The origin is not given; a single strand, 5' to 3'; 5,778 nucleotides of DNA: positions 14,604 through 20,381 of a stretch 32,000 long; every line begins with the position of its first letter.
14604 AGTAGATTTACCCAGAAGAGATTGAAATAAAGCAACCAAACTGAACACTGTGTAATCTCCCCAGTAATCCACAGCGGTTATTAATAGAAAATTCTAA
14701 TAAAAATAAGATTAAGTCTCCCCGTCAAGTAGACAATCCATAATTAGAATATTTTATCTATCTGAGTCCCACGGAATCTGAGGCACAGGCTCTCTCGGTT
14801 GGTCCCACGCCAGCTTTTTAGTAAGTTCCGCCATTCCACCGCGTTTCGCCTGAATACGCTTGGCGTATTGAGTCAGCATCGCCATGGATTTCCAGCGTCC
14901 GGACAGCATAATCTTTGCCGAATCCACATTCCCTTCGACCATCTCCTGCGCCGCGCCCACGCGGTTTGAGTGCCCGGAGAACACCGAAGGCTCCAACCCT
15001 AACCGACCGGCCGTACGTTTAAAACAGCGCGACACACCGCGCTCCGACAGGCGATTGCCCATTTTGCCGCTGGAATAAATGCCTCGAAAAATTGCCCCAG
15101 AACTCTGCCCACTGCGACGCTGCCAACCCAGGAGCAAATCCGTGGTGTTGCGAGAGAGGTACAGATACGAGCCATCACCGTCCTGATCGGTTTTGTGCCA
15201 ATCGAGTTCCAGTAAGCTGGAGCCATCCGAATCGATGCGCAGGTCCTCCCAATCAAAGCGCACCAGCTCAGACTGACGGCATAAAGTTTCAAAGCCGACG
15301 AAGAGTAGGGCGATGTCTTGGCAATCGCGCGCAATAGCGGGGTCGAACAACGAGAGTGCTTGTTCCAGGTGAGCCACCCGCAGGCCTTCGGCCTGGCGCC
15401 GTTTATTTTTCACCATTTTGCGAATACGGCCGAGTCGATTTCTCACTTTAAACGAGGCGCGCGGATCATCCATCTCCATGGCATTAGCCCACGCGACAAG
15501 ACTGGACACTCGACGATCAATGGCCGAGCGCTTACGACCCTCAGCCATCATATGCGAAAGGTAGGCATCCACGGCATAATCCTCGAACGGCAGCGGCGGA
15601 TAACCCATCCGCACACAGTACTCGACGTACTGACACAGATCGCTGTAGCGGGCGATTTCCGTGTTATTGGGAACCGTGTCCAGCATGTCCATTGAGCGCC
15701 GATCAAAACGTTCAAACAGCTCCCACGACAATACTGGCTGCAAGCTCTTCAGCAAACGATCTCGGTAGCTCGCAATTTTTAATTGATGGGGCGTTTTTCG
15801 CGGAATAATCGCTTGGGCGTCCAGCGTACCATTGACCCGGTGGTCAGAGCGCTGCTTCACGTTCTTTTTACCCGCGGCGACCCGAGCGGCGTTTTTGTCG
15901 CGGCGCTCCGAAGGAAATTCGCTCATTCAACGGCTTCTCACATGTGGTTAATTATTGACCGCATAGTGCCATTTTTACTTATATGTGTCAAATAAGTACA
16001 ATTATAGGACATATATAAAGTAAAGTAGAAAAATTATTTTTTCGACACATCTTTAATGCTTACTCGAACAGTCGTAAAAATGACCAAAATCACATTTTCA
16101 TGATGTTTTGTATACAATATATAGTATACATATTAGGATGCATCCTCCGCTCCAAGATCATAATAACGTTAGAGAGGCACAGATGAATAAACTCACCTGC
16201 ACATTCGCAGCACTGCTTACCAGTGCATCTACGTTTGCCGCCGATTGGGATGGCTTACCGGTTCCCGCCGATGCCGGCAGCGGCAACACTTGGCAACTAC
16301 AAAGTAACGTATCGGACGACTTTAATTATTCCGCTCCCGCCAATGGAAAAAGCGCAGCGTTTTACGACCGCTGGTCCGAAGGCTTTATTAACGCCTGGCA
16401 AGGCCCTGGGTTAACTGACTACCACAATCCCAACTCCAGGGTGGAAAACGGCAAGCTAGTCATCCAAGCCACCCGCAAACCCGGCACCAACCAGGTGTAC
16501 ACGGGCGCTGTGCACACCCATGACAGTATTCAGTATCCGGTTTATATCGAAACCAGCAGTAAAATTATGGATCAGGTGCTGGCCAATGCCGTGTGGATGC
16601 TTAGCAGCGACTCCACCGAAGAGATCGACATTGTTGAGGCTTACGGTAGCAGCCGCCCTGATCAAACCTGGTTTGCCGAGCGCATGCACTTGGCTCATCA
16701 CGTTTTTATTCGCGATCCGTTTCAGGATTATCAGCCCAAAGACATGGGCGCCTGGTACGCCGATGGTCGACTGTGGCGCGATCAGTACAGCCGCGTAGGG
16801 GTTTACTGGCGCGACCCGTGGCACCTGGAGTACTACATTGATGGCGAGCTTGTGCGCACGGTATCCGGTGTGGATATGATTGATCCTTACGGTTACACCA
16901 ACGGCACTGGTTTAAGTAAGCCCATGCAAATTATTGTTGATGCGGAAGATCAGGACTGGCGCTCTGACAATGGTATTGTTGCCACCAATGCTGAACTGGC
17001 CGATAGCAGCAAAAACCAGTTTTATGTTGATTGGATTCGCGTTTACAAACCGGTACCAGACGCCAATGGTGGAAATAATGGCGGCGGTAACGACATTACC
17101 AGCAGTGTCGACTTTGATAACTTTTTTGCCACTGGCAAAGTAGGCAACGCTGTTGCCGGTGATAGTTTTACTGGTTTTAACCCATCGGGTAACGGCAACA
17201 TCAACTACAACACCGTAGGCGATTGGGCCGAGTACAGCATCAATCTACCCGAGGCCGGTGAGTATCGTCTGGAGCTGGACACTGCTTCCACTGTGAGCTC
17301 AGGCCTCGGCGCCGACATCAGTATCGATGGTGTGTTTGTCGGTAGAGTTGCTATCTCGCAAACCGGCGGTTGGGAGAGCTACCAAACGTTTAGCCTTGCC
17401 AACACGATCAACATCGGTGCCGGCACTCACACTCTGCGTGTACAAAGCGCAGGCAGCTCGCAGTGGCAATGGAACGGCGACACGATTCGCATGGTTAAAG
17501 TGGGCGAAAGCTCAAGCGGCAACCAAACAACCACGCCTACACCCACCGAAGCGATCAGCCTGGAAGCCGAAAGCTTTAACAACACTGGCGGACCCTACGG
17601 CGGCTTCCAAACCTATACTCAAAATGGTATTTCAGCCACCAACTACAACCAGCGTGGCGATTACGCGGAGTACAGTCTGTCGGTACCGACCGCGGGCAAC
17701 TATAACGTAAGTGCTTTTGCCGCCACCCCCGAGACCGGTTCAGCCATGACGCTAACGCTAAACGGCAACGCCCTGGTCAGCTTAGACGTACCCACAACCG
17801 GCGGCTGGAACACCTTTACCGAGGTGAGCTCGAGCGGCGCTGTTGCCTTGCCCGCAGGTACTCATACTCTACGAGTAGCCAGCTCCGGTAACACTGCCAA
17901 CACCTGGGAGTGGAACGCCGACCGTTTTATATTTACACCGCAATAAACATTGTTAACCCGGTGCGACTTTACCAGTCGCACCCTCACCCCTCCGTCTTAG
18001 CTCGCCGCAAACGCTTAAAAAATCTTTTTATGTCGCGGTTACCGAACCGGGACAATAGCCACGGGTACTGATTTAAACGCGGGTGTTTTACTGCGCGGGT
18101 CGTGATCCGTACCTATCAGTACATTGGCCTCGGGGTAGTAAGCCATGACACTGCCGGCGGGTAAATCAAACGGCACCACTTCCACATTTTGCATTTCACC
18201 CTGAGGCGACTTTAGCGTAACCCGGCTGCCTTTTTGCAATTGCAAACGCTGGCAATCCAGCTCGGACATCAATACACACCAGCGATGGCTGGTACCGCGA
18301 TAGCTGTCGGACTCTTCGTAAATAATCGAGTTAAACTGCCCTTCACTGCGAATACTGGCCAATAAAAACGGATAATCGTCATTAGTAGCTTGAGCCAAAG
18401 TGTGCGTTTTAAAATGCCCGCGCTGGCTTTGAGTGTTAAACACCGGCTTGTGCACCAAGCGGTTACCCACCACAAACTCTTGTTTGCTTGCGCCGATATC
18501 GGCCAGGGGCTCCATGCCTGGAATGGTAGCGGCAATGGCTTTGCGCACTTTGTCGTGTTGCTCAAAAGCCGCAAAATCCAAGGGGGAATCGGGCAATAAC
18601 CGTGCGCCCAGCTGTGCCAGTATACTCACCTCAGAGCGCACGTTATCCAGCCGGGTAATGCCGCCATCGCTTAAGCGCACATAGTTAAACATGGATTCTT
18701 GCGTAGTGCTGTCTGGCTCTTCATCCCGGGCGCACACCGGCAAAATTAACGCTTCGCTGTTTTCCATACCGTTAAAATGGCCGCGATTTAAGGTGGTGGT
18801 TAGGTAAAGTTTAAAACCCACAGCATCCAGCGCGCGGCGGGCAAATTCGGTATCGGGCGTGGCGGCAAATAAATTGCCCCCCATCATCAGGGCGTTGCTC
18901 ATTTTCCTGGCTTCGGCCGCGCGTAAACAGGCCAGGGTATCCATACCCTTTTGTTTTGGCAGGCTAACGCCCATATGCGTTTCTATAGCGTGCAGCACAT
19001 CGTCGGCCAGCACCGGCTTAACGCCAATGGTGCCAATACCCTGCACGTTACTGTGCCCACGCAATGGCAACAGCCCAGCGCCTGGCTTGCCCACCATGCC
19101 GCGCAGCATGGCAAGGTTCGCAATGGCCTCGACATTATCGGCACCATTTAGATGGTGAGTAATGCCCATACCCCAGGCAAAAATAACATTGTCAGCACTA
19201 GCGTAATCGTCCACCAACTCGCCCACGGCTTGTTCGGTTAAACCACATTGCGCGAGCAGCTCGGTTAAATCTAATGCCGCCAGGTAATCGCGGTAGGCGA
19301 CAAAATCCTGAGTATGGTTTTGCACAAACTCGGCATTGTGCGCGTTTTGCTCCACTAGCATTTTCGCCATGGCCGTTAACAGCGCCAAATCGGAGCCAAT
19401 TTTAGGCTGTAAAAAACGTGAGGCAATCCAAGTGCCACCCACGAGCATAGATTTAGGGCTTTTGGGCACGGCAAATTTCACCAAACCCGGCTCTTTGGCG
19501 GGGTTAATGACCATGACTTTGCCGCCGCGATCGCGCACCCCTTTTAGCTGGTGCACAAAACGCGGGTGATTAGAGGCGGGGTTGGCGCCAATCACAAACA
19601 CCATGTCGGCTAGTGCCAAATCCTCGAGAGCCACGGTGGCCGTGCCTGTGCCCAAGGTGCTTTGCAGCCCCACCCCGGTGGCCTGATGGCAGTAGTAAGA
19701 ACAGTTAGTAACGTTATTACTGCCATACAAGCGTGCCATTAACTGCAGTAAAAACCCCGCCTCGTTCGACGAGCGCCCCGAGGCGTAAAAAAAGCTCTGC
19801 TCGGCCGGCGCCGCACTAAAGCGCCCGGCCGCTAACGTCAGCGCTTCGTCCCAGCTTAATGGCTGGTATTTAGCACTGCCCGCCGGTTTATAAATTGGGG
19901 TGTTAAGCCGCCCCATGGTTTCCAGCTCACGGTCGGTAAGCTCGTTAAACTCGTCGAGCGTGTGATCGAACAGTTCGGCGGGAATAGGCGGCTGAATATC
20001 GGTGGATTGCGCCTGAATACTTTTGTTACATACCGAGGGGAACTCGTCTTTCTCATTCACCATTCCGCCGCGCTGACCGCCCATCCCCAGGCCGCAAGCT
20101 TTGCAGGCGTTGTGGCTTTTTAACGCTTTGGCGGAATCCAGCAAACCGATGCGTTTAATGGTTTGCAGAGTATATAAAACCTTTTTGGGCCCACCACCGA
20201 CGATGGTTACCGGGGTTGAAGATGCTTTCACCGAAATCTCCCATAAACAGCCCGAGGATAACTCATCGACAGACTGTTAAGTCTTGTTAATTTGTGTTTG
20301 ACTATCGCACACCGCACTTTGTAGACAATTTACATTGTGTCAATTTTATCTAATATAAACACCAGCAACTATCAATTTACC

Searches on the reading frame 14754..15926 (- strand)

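Call 5: search_protein_families(library=pfam, proteins=[window:14754-15926:-], max_evalue=0.01)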
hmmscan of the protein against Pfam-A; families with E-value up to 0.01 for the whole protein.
window:14754-15926:- (390 aa): 1 family
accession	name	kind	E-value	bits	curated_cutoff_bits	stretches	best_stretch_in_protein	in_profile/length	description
PF00589.27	Phage_integrase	-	9.3e-12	45.5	27.1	1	193-356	11-167/172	Phage integrase family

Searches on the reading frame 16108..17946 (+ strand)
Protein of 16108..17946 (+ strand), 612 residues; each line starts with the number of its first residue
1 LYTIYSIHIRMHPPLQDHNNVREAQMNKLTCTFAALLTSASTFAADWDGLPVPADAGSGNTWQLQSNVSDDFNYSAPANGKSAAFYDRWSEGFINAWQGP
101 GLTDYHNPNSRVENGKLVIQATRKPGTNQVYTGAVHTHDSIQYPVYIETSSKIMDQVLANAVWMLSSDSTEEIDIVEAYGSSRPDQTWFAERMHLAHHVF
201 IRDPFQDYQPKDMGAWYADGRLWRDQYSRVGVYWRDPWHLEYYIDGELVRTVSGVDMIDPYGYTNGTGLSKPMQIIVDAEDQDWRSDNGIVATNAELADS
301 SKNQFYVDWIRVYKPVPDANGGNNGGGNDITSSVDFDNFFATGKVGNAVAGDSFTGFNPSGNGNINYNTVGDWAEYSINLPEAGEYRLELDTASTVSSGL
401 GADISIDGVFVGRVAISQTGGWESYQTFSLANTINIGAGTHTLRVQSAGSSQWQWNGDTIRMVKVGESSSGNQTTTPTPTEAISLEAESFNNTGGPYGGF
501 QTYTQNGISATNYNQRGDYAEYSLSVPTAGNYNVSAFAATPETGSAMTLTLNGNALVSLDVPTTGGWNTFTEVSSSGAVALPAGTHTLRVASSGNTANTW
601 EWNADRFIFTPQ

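Call 5: search_protein_families(library=pfam, proteins=[window:16108-17946:+], max_evalue=0.01)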
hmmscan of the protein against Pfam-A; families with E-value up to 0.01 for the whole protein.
window:16108-17946:+ (612 aa): 6 families
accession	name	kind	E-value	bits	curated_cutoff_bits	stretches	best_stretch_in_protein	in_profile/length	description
PF03422.21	CBM_6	-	6e-29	101.3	28.9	2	486-610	1-124/125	Carbohydrate binding module (family 6)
PF18099.7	CBM_35_2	-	3.7e-14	53.2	23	2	513-591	21-99/112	Carbohydrate binding module (family 35)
PF16990.11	CBM_35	-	6.9e-08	33.3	28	2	506-592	23-106/121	Carbohydrate binding module (family 35)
PF24108.1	DUF7383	-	1.5e-05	25.7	27.9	1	548-596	62-108/123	Family of unknown function (DUF7383)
PF18573.7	BclA_C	-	8.5e-05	22.9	38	1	364-449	27-107/128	BclA C-terminal domain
PF17829.7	GH115_C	-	0.0042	17.4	24.1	0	360-450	51-139/172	Glycosyl hydrolase family 115 C-terminal domain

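Call 9: search_protein_families(library=ncbifam, proteins=[window:16108-17946:+], max_evalue=0.001)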
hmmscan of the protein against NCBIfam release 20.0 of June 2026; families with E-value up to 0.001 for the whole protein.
window:16108-17946:+ (612 aa): 0 families

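Call 88: search_solved_structures(query=window:16108-17946:+, max_evalue=0.00001)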
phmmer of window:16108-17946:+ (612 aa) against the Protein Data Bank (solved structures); distinct sequences matched with E-value up to 0.00001: 18.
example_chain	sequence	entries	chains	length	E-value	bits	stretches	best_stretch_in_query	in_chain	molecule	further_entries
3wz1_A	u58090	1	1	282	6.5e-129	434.3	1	43-321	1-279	Agarase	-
1o4y_A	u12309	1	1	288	1.5e-92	314.2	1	43-325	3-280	beta-agarase A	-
1o4z_A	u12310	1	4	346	1.4e-91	310.9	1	45-317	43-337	beta-agarase B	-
4atf_A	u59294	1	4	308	3.3e-91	309.7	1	45-317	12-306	BETA-AGARASE B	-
1urx_A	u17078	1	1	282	1.2e-89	304.5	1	43-317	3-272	BETA-AGARASE A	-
5t9x_A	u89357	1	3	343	5.8e-83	282.5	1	39-318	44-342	Glycoside Hydrolase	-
6aii_A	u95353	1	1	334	1.2e-64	221.9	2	44-256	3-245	Beta-agarase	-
7fgz_A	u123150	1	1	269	4.4e-57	197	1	53-318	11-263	GH16 hydrolase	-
4asm_B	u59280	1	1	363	3.6e-55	190.7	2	45-253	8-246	BETA-AGARASE D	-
2cdp_A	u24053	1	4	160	9.9e-20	73.6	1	479-609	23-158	BETA-AGARASE 1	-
2cdo_A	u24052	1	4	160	2.4e-19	72.3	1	479-609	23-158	BETA-AGARASE 1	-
9m0b_A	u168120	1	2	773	1.1e-18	70.1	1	335-488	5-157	Alpha-agarase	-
8zvk_A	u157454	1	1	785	1.6e-18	69.6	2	360-480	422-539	AaBgIC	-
6hy3_A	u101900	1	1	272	2e-10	42.9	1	52-316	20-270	Beta-agarase C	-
5fui_A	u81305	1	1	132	5.1e-10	41.5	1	360-462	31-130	ENDO-1,3-BETA-GLUCANASE, FAMILY GH16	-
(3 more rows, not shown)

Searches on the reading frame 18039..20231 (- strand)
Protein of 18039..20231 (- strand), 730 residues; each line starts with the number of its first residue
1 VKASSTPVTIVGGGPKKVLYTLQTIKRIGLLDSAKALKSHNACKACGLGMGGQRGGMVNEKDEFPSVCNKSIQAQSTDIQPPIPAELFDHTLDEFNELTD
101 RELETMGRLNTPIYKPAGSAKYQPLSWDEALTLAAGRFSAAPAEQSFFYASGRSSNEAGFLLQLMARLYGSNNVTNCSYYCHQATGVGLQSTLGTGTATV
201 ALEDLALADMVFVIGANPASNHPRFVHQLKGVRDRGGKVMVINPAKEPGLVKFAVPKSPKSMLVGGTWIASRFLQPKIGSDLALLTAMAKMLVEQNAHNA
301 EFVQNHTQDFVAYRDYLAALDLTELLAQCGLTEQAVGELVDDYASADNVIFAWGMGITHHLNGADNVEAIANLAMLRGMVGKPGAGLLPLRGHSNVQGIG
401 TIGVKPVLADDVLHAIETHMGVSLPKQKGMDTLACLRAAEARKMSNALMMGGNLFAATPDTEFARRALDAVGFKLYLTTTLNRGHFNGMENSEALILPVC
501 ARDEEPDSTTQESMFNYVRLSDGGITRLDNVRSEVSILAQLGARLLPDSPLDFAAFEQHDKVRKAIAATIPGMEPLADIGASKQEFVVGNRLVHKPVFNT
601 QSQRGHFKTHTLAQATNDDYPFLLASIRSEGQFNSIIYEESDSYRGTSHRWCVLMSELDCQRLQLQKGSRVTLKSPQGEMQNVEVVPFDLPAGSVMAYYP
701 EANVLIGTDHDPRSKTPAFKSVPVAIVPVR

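Call 5: search_protein_families(library=pfam, proteins=[window:18039-20231:-], max_evalue=0.01)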
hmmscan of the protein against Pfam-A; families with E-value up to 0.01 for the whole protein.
window:18039-20231:- (730 aa): 2 families
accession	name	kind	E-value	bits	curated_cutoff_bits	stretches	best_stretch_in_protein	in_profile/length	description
PF00384.28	Molybdopterin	-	1e-30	107.4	24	1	108-468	1-283/353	Molybdopterin oxidoreductase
PF01568.27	Molydop_binding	-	2.8e-12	47.1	26.8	1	622-723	1-110/110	Molydopterin dinucleotide binding domain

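Call 9: search_protein_families(library=ncbifam, proteins=[window:18039-20231:-], max_evalue=0.001)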
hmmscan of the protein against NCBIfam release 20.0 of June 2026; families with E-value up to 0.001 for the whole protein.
window:18039-20231:- (730 aa): 19 families
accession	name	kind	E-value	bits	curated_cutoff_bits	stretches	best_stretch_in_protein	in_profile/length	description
TIGR01701.1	Fdhalpha-like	subfamily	6.9e-196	652.7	582.15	1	18-727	9-742/744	FdhF/YdeP family oxidoreductase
NF007406.0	PRK09939.1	equivalog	3.8e-111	372.5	1473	1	72-728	73-757/759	acid resistance putative oxidoreductase YdeP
TIGR01591.1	Fdh-alpha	equivalog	1.6e-81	274.4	666.25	1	106-726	51-672/672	formate dehydrogenase subunit alpha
NF047855.1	AssmNtatRedNasC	equivalog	1.5e-33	116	1100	1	107-726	76-706/708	assimilatory nitrate reductase catalytic subunit NasC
TIGR01553.1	formate-DH-alph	equivalog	2.9e-30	104.8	814.2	2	105-309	103-306/1009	formate dehydrogenase-N subunit alpha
NF041323.1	Nitr_red_NasA_Halo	equivalog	8.5e-30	103.9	1000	1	121-726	62-672/673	assimilatory nitrate reductase NasA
NF041513.1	formate_DH_Act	exception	1.3e-21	76.2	1400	2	156-323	161-312/1067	formate dehydrogenase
NF010055.0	PRK13532.1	equivalog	7e-17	60.9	904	2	106-308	102-292/830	nitrate reductase catalytic subunit NapA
TIGR01706.1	NAPA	equivalog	7.9e-17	60.8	930.55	2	108-309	104-293/830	periplasmic nitrate reductase subunit alpha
TIGR01973.1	NuoG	equivalog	2.6e-14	52.9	470.05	1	104-505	265-572/606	NADH-quinone oxidoreductase subunit NuoG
NF005895.0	PRK07860.1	equivalog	1.9e-13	49.3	802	2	106-253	289-436/811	NADH-quinone oxidoreductase subunit G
TIGR02166.1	dmsA_ynfE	subfamily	5.1e-13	48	777.7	2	108-307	104-299/794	DMSO/selenate family reductase complex A subunit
TIGR00509.1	bisC_fam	subfamily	4.5e-12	45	1017.55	1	118-394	67-351/772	molybdopterin guanine dinucleotide-containing S/N-oxide reductase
NF041783.2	mnquin_red_QrcB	equivalog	5.4e-11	41.4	440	1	107-385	106-364/695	menaquinone reductase molybdopterin-binding-like subunit QrcB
TIGR03129.1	one_C_dehyd_B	equivalog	7.5e-11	41.2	327.8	1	105-230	42-160/421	formylmethanofuran dehydrogenase subunit B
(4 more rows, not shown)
